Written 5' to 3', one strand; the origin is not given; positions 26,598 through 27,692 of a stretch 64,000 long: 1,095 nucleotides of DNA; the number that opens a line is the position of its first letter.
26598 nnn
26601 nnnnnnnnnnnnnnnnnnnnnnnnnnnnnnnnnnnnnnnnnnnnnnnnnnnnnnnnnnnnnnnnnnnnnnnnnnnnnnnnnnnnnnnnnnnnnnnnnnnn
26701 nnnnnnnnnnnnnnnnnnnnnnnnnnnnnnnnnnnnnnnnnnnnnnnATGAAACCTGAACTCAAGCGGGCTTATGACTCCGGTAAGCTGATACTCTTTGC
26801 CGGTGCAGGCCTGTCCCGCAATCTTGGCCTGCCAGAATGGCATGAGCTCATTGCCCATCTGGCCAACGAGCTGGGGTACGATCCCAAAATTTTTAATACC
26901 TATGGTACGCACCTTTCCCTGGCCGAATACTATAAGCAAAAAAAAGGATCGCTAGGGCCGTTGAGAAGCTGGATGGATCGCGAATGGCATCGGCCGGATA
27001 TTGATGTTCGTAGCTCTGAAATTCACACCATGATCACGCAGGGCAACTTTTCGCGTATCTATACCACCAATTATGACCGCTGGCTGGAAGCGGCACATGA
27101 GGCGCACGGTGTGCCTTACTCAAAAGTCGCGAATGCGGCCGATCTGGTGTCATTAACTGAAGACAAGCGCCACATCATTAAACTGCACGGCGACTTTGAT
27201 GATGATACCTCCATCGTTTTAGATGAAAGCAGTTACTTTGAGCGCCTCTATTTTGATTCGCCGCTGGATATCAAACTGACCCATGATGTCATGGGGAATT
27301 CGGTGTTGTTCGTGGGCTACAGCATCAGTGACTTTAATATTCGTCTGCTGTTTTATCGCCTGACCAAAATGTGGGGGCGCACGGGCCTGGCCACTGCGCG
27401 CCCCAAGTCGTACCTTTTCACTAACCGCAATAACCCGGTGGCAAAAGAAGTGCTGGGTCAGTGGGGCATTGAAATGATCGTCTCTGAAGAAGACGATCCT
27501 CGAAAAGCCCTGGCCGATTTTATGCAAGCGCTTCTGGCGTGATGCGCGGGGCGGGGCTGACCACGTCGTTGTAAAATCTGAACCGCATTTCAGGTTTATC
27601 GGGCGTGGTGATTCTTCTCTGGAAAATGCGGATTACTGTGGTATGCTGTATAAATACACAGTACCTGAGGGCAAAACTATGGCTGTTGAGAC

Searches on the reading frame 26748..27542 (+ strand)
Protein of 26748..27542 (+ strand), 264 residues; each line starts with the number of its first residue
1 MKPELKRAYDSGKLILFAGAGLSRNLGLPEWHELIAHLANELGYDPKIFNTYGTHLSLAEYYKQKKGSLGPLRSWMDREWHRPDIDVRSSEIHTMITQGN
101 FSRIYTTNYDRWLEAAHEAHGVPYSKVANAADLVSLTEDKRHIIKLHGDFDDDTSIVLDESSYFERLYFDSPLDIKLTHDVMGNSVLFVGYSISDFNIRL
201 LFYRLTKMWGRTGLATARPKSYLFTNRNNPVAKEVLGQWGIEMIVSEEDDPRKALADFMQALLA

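Call 6: search_protein_families(library=pfam, proteins=[window:26748-27542:+], max_evalue=0.01)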
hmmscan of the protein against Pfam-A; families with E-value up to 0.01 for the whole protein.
window:26748-27542:+ (264 aa): 1 family
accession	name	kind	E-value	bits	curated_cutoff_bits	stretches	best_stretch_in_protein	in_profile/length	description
PF13289.12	SIR2_2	-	7.2e-24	84.9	24.5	1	103-244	2-141/141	SIR2-like domain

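Call 8: search_protein_families(library=padloc, proteins=[window:26748-27542:+], max_evalue=0.01)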
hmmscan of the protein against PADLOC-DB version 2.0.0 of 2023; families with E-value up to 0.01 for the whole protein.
window:26748-27542:+ (264 aa): 18 families
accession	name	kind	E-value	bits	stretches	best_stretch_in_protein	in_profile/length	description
PDLC00407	ThsA1|ThsA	-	2.1e-27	93.9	1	7-209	15-212/478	STALD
PDLC00409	ThsA1|ThsA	-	1.6e-23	81.4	1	7-209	16-213/242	STALD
PDLC03856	LmuA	-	2.4e-20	71.1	2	94-203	108-215/433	-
PDLC04968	PDC-S25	-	1.2e-15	55.5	1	89-212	127-248/517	-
PDLC04166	Dsr1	-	3.8e-12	42.8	2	103-198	123-213/1227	-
PDLC02184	Dsr2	-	1.2e-11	41.4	1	15-163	26-179/1222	-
PDLC04967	PDC-S25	-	1.6e-10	38.6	1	104-202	149-248/528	-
PDLC05061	PDC-S65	-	2.4e-08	31.7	1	92-153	130-194/592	-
PDLC05060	PDC-S65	-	1.8e-07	28.4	1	92-153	38-102/503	-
PDLC02420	Aga_SIR2-PNTD1-PNTD2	-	5.2e-07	26.3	1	92-198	123-228/1010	Class I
PDLC04167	Dsr1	-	6.4e-07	25.4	1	5-204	14-223/1248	-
PDLC02419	Aga_SIR2-PNTD1-PNTD2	-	1.2e-06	25.5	1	92-198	111-218/558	Class I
PDLC02183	Dsr1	-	3.6e-06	23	1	4-205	13-230/1275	-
PDLC04082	SIR2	-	5.8e-06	23.4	1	95-139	122-166/345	-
PDLC04084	SIR2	-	0.0014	16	0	103-125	181-203/414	-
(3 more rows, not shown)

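Call 9: search_protein_families(library=ncbifam, proteins=[window:26748-27542:+], max_evalue=0.001)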
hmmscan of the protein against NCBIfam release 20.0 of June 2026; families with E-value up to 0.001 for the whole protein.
window:26748-27542:+ (264 aa): 2 families
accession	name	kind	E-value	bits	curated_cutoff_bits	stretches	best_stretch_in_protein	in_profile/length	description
NF041819.1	Dsr2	equivalog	1e-09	37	1400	1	19-163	25-174/1215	anti-phage defense-associated sirtuin Dsr2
NF041818.1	Dsr1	equivalog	1.9e-06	25.9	1400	1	4-202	13-227/1263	anti-phage defense-associated sirtuin Dsr1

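Call 17: search_dna_similar(query=window:26748-27542:+, collection=plasmids, mode=protein, max_rows=60, rows=spread)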
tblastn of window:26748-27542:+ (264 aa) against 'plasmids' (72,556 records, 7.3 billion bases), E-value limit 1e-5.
Records with a match: 316; places in all: 320; records where one place covers at least 80% of the query: 224.
Best place of each record, by identity: >=99% 14; 95-99% 80; 90-95% 1; 80-90% 1; 60-80% 1; <60% 219.
By first word of the organism name: Pantoea 95; Sinorhizobium 69; Bacillus 44; Rhizobium 23; Lactiplantibacillus 19; Enterococcus 17; Mesorhizobium 7; Paenibacillus 4; Vibrio 3; Novosphingobium 3; and 27 more.
By predicted mobility (MOB-suite, as given by PLSDB): non-mobilizable 168; mobilizable 95; conjugative 53.
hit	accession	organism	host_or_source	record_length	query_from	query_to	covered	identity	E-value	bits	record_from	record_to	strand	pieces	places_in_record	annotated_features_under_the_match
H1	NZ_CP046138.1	Pantoea sp. RSPAM1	Oryza sativa,Whole organism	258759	1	264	100%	100.0%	2e-176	546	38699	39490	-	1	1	SIR2 family protein | non-canonical purine NTP pyrophosphatase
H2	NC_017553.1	Pantoea ananatis PA13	-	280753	1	264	100%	100.0%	2e-176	546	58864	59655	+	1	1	SIR2 family protein | non-canonical purine NTP pyrophosphatase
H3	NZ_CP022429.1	Pantoea ananatis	rice,cell culture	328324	1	264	100%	100.0%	2e-176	546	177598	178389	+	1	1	SIR2 family protein | non-canonical purine NTP pyrophosphatase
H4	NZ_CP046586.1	Pantoea stewartii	sugar cane YZ08-1095,whole organism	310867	1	264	100%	98.9%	5e-175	541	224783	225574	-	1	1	SIR2 family protein | non-canonical purine NTP pyrophosphatase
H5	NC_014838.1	Pantoea sp. At-9b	-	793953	1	264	100%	97.0%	6e-173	535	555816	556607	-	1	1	SIR2 family protein | non-canonical purine NTP pyrophosphatase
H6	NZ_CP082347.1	Pantoea dispersa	water,drinking water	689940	1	264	100%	96.6%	1e-171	531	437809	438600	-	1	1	SIR2 family protein | non-canonical purine NTP pyrophosphatase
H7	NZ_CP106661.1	Pantoea dispersa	Philodendron erubescens,Pure ...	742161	1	264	100%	96.6%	1e-171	531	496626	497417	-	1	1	SIR2 family protein | non-canonical purine NTP pyrophosphatase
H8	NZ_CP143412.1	Pantoea agglomerans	-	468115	1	264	100%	96.6%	1e-170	529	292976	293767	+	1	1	SIR2 family protein | non-canonical purine NTP pyrophosphatase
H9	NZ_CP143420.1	Pantoea agglomerans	Phaseolus vulgaris,cell ...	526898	1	264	100%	96.6%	1e-170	529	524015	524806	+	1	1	SIR2 family protein | non-canonical purine NTP pyrophosphatase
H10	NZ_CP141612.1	Pantoea agglomerans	cell culture,hydroalcoholic extract of ...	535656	1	264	100%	96.6%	1e-170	529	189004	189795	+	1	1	SIR2 family protein | non-canonical purine NTP pyrophosphatase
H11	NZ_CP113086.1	Pantoea agglomerans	Red Topaz apple blossom from from ...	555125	1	264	100%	96.6%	1e-170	529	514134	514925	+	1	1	SIR2 family protein | non-canonical purine NTP pyrophosphatase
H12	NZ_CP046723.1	Pantoea agglomerans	pure culture,cherry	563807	1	264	100%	96.6%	1e-170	529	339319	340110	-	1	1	SIR2 family protein | non-canonical purine NTP pyrophosphatase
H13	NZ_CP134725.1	Pantoea agglomerans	Allium cepa,cell culture,bulb ...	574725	1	264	100%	96.6%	1e-170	529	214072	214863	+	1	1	SIR2 family protein | non-canonical purine NTP pyrophosphatase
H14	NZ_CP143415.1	Pantoea agglomerans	Phaseolus vulgaris,cell ...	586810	1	264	100%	96.6%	1e-170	529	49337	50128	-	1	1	SIR2 family protein | non-canonical purine NTP pyrophosphatase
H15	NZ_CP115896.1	Pantoea piersonii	Homo sapiens,blood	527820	1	264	100%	96.2%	2e-171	531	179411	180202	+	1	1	SIR2 family protein | non-canonical purine NTP pyrophosphatase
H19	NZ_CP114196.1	Vibrio parahaemolyticus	Penaeus vannamei,cell culture,Shrimp ...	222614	4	263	98%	55.8%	7e-97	317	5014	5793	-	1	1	SIR2 family protein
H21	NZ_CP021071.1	Mesorhizobium sp. WSM1497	Biserrula pelecinus L.,cell ...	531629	15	262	94%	50.0%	2e-77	261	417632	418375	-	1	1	SIR2 family protein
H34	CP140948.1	Sinorhizobium meliloti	Medicago lupulina,whole organism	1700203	4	264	99%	40.8%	6e-62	217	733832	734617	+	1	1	SIR2 family protein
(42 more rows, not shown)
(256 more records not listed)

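Call 18: get_annotated_region(hit=H2, flank=12000)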
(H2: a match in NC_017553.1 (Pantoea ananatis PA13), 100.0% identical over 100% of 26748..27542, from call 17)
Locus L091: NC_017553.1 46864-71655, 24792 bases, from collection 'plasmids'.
description: Pantoea ananatis PA13 plasmid PAGR_p, complete sequence
organism: Pantoea ananatis PA13 (NCBI taxid 1095774)
taxonomy: Bacteria; Pseudomonadota; Gammaproteobacteria; Enterobacterales; Erwiniaceae; Pantoea; Pantoea ananatis; Pantoea ananatis PA13
host: -; source: -; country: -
typing (MOB-suite, as given by PLSDB): non-mobilizable; replicon rep_cluster_1232
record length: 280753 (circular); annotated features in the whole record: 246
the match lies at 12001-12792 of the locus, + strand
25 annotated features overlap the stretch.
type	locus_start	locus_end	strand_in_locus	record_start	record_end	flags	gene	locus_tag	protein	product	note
CDS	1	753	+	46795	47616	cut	-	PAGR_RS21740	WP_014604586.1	Cof-type HAD-IIB family hydrolase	-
CDS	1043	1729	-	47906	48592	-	-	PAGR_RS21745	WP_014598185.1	hypothetical protein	-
CDS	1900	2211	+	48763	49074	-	-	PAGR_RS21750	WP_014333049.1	hypothetical protein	-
CDS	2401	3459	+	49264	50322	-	-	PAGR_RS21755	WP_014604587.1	diguanylate cyclase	GO:0009966 - regulation of signal transduction [Evidence IEA]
CDS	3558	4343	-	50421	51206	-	map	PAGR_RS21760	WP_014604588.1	type I methionyl aminopeptidase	GO:0036211 - protein modification process [Evidence IEA]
CDS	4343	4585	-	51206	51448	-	-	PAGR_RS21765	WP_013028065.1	ParD-like family protein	-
CDS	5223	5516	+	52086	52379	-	-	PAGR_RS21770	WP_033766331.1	hypothetical protein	-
CDS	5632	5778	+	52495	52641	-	-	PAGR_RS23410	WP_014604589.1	hypothetical protein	-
CDS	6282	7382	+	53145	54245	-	-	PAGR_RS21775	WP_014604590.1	site-specific integrase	GO:0015074 - DNA integration [Evidence IEA]; GO:0006310 - DNA recombination [Evidence IEA]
CDS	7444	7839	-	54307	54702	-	-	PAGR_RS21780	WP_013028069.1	H-NS family nucleoid-associated regulatory protein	GO:0006355 - regulation of DNA-templated transcription [Evidence IEA]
CDS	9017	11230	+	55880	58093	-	fhuE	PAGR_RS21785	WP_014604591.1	ferric-rhodotorulic acid/ferric-coprogen receptor FhuE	GO:0015891 - siderophore transport [Evidence IEA]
CDS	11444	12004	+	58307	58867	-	-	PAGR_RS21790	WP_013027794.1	non-canonical purine NTP pyrophosphatase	GO:0009143 - nucleoside triphosphate catabolic process [Evidence IEA]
CDS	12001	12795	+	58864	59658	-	-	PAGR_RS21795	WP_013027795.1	SIR2 family protein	-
CDS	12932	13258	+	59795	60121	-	-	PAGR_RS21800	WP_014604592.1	YebG family protein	-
CDS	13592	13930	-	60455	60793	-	-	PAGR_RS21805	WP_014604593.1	cupin domain-containing protein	-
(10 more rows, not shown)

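Call 19: get_annotated_region(hit=H4, flank=12000)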
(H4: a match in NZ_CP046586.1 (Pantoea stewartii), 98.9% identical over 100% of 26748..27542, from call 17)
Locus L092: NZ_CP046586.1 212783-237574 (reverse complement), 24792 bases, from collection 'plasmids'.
description: Pantoea stewartii strain PSCN1 plasmid pCN101, complete sequence
organism: Pantoea stewartii (NCBI taxid 66269)
taxonomy: Bacteria; Pseudomonadota; Gammaproteobacteria; Enterobacterales; Erwiniaceae; Pantoea; Pantoea stewartii
host: -; source: sugar cane YZ08-1095,whole organism; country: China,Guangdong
typing (MOB-suite, as given by PLSDB): non-mobilizable; replicon rep_cluster_1232
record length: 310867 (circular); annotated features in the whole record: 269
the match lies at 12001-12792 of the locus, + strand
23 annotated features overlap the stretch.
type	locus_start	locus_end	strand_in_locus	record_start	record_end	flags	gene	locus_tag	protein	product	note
CDS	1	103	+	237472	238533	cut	-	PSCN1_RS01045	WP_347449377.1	diguanylate cyclase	GO:0009966 - regulation of signal transduction [Evidence IEA]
CDS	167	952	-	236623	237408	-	map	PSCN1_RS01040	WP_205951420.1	type I methionyl aminopeptidase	GO:0036211 - protein modification process [Evidence IEA]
CDS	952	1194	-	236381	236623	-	-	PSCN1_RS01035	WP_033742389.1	ParD-like family protein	-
CDS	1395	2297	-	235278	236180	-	-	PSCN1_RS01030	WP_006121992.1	LysR family transcriptional regulator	GO:0006355 - regulation of DNA-templated transcription [Evidence IEA]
CDS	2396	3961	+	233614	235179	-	-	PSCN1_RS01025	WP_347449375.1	NADH-quinone oxidoreductase subunit L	GO:0042773 - ATP synthesis coupled electron transport [Evidence IEA]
CDS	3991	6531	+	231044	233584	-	-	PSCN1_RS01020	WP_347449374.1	DUF2309 domain-containing protein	-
CDS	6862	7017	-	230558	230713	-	-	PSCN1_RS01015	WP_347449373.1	hypothetical protein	-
CDS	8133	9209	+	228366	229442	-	-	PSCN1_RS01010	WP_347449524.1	site-specific integrase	GO:0015074 - DNA integration [Evidence IEA]; GO:0006310 - DNA recombination [Evidence IEA]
CDS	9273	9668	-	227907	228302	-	-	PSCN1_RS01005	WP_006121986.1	H-NS family nucleoid-associated regulatory protein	GO:0006355 - regulation of DNA-templated transcription [Evidence IEA]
CDS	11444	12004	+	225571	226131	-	-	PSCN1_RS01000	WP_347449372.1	non-canonical purine NTP pyrophosphatase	GO:0009143 - nucleoside triphosphate catabolic process [Evidence IEA]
CDS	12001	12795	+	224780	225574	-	-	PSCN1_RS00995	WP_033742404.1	SIR2 family protein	-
CDS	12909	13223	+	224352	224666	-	-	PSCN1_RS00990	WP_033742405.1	YebG family protein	-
CDS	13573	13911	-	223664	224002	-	-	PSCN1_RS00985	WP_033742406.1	cupin domain-containing protein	-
CDS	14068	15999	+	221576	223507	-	-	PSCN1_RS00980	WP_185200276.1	methyl-accepting chemotaxis protein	GO:0007165 - signal transduction [Evidence IEA]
CDS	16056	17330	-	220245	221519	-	-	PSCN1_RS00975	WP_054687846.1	Glu/Leu/Phe/Val dehydrogenase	-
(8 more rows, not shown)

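Call 20: get_annotated_region(hit=H8, flank=12000)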
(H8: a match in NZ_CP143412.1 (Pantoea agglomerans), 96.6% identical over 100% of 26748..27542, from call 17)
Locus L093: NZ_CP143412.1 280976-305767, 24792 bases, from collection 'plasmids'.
description: Pantoea agglomerans strain CFBP8785 plasmid punamed1, complete sequence
organism: Pantoea agglomerans (NCBI taxid 549)
taxonomy: Bacteria; Pseudomonadota; Gammaproteobacteria; Enterobacterales; Erwiniaceae; Pantoea; Pantoea agglomerans
host: -; source: -; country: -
typing (MOB-suite, as given by PLSDB): non-mobilizable; replicon rep_cluster_1232
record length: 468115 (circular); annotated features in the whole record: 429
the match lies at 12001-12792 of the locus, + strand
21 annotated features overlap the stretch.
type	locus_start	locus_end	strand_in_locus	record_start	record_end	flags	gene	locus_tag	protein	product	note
CDS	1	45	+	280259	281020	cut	-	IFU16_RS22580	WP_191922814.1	N-acetylmuramoyl-L-alanine amidase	GO:0071555 - cell wall organization [Evidence IEA]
CDS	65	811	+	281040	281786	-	-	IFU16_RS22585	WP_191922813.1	hypothetical protein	-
CDS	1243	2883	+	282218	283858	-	-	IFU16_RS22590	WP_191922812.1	S8 family serine peptidase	GO:0006508 - proteolysis [Evidence IEA]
CDS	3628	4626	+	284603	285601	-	-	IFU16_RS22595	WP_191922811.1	LLM class flavin-dependent oxidoreductase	-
CDS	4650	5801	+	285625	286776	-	-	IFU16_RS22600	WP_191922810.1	amidohydrolase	-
CDS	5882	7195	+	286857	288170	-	-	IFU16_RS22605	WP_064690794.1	LLM class flavin-dependent oxidoreductase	-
CDS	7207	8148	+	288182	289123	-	-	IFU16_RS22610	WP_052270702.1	ABC transporter substrate-binding protein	-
CDS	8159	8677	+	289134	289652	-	-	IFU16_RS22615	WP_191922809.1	GNAT family N-acetyltransferase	-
CDS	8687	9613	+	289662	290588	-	-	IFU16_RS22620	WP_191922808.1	amino acid ABC transporter permease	GO:0006865 - amino acid transport [Evidence IEA]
CDS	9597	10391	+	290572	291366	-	-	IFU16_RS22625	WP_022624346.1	amino acid ABC transporter ATP-binding protein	-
CDS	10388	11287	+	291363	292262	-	-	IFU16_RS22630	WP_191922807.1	ABC transporter substrate-binding protein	-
CDS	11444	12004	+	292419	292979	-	-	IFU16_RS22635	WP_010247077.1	non-canonical purine NTP pyrophosphatase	GO:0009143 - nucleoside triphosphate catabolic process [Evidence IEA]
CDS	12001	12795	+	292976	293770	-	-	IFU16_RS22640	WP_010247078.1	SIR2 family protein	-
CDS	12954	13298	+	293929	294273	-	-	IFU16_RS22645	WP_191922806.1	YebG family protein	-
CDS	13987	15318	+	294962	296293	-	-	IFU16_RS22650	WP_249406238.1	carbohydrate porin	-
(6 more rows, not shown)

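Call 21: get_annotated_region(hit=H6, flank=12000)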
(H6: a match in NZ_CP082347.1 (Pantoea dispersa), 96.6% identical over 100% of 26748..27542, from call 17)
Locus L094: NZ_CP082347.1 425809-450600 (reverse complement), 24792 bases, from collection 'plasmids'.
description: Pantoea dispersa strain Lsch plasmid unnamed, complete sequence
organism: Pantoea dispersa (NCBI taxid 59814)
taxonomy: Bacteria; Pseudomonadota; Gammaproteobacteria; Enterobacterales; Erwiniaceae; Pantoea; Pantoea dispersa
host: -; source: water,drinking water; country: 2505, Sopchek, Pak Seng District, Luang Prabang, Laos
typing (MOB-suite, as given by PLSDB): non-mobilizable; replicon rep_cluster_1232
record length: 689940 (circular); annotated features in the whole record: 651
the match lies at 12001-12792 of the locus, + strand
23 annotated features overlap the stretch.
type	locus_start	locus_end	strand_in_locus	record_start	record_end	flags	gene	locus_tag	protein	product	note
CDS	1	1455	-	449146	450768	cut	-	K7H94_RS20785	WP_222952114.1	TIGR04028 family ABC transporter substrate-binding protein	GO:0055085 - transmembrane transport [Evidence IEA]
CDS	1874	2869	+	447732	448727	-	-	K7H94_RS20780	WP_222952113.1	MsnO8 family LLM class oxidoreductase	GO:0008150 - biological_process [Evidence IEA]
CDS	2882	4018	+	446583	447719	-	-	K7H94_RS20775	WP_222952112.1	amidohydrolase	-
CDS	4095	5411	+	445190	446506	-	-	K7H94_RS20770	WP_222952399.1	LLM class flavin-dependent oxidoreductase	-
CDS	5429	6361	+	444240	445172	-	-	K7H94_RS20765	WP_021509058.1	ABC transporter substrate-binding protein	-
CDS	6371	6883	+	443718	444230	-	-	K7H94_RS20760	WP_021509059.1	GNAT family N-acetyltransferase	-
CDS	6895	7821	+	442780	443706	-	-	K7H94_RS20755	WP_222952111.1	amino acid ABC transporter permease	GO:0006865 - amino acid transport [Evidence IEA]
CDS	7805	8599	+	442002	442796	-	-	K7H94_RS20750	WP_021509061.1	amino acid ABC transporter ATP-binding protein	-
CDS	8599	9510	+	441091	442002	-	-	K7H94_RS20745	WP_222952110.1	ABC transporter substrate-binding protein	-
CDS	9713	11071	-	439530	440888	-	-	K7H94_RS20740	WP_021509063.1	EAL domain-containing protein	-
CDS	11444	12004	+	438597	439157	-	-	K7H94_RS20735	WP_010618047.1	non-canonical purine NTP pyrophosphatase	GO:0009143 - nucleoside triphosphate catabolic process [Evidence IEA]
CDS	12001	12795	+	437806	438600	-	-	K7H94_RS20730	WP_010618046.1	SIR2 family protein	-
CDS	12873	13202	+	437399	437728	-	-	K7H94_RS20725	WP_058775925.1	YebG family protein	-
CDS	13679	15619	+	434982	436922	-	-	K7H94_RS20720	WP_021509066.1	methyl-accepting chemotaxis protein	GO:0007165 - signal transduction [Evidence IEA]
CDS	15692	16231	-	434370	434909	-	cybB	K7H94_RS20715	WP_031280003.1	cytochrome b561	GO:0022904 - respiratory electron transport chain [Evidence IEA]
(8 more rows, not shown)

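Call 22: get_annotated_region(hit=H5, flank=12000)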
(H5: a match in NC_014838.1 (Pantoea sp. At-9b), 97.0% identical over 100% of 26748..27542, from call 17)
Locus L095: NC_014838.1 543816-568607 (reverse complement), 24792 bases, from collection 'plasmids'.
description: Pantoea sp. At-9b plasmid pPAT9B01, complete sequence
organism: Pantoea sp. At-9b (NCBI taxid 592316)
taxonomy: Bacteria; Pseudomonadota; Gammaproteobacteria; Enterobacterales; Erwiniaceae; Pantoea; Pantoea sp. At-9b
host: -; source: -; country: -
typing (MOB-suite, as given by PLSDB): non-mobilizable; replicon rep_cluster_1232
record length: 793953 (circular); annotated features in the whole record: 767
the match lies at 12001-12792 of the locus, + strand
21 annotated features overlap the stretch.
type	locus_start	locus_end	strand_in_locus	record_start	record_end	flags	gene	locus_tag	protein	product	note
CDS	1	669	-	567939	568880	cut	-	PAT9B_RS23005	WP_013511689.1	ABC transporter permease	GO:0055085 - transmembrane transport [Evidence IEA]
CDS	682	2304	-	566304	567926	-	-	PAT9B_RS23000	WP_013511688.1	TIGR04028 family ABC transporter substrate-binding protein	GO:0055085 - transmembrane transport [Evidence IEA]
CDS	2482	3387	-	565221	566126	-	-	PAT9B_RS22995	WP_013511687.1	alpha/beta hydrolase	-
CDS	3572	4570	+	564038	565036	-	-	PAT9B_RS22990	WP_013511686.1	MsnO8 family LLM class oxidoreductase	GO:0008150 - biological_process [Evidence IEA]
CDS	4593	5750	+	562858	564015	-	-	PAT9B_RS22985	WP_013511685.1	amidohydrolase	-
CDS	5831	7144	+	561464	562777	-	-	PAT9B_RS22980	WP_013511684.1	LLM class flavin-dependent oxidoreductase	-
CDS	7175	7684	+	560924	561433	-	-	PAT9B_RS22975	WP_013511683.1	GNAT family N-acetyltransferase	-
CDS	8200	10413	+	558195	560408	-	-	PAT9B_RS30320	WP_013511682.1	cytochrome P450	-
CDS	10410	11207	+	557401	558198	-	-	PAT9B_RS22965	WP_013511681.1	class I SAM-dependent methyltransferase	-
CDS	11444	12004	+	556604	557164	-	-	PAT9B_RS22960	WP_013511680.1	non-canonical purine NTP pyrophosphatase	GO:0009143 - nucleoside triphosphate catabolic process [Evidence IEA]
CDS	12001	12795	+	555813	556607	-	-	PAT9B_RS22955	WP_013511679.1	SIR2 family protein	-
CDS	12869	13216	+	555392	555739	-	-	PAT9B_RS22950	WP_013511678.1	YebG family protein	-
CDS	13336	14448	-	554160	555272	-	-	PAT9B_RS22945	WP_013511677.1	Fic family protein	-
CDS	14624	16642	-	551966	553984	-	-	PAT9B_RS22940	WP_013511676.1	TonB-dependent siderophore receptor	GO:0015891 - siderophore transport [Evidence IEA]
CDS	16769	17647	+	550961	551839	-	-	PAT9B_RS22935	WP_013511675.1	AraC family transcriptional regulator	-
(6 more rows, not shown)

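Call 56: get_annotated_region(hit=H19, flank=4000)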
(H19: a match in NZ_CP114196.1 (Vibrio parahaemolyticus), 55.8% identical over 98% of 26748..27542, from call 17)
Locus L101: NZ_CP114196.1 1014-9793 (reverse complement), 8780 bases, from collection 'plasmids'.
description: Vibrio parahaemolyticus strain vp-HL-202005 plasmid pHLA, complete sequence
organism: Vibrio parahaemolyticus (NCBI taxid 670)
taxonomy: Bacteria; Pseudomonadota; Gammaproteobacteria; Vibrionales; Vibrionaceae; Vibrio; Vibrio parahaemolyticus
host: -; source: Penaeus vannamei,cell culture,Shrimp farm; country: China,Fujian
typing (MOB-suite, as given by PLSDB): non-mobilizable; replicon rep_cluster_858
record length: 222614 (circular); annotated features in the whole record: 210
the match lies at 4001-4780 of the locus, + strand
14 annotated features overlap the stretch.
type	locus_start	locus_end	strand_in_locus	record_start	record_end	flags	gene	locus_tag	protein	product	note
CDS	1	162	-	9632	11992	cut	-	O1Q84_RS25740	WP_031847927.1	S8 family peptidase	-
CDS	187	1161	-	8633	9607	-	-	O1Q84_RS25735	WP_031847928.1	ATP-binding protein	-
CDS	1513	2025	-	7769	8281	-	-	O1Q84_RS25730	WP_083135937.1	hypothetical protein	-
CDS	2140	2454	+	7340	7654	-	-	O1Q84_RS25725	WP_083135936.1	helix-turn-helix transcriptional regulator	-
CDS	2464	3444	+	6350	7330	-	-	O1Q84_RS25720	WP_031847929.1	adenosine deaminase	-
CDS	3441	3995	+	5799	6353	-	-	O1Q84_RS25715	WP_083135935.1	non-canonical purine NTP pyrophosphatase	GO:0009143 - nucleoside triphosphate catabolic process [Evidence IEA]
CDS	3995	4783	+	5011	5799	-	-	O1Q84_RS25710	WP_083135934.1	SIR2 family protein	-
CDS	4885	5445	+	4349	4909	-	-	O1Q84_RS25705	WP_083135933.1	hypothetical protein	-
CDS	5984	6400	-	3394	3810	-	-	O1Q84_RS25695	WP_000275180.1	helix-turn-helix domain-containing protein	GO:0006355 - regulation of DNA-templated transcription [Evidence IEA]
CDS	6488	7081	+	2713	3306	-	tetC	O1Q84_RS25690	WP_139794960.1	tetracyline resistance-associated transcriptional repressor TetC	-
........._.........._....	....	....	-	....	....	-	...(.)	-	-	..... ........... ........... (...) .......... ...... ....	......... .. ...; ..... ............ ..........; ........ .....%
predicted_resistance_gene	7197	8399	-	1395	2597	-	tet(B)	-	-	tetracycline efflux MFS transporter Tet(B)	predicted by amrfinderplus; class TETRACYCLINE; identity 100.0%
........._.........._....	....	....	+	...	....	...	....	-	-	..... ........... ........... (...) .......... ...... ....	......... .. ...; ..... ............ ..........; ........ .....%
CDS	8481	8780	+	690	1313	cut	tetR(B)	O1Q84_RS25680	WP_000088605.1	tetracycline resistance transcriptional repressor TetR(B)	-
